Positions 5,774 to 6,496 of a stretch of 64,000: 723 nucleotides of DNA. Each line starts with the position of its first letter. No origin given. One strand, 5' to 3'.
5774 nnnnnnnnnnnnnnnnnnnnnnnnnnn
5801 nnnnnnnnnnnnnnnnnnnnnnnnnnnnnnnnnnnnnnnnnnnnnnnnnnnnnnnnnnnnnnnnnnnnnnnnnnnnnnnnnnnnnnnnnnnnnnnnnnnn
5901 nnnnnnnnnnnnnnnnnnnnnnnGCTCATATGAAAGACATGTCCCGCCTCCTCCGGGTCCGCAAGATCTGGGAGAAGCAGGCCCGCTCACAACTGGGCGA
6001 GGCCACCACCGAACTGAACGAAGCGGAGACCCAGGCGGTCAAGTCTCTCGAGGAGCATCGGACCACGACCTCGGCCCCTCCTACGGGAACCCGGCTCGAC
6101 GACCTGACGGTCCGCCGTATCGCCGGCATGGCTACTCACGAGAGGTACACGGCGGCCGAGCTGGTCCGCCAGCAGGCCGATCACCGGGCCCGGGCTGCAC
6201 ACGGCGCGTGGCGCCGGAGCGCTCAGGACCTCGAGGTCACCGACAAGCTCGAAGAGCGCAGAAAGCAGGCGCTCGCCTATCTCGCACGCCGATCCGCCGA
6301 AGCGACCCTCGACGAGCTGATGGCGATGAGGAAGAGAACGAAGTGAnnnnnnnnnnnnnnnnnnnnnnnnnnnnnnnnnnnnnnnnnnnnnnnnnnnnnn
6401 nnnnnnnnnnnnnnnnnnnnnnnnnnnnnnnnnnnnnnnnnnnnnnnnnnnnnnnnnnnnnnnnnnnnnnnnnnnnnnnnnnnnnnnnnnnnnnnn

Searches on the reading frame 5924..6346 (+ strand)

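Call 26: search_protein_families(library=pfam, proteins=[window:5924-6346:+], max_evalue=0.01)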
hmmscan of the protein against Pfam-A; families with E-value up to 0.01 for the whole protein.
window:5924-6346:+ (140 aa): 1 family
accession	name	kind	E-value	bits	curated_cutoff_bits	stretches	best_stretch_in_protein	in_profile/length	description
PF02050.21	FliJ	-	0.002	18.8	28.4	1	19-136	2-122/123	Flagellar FliJ protein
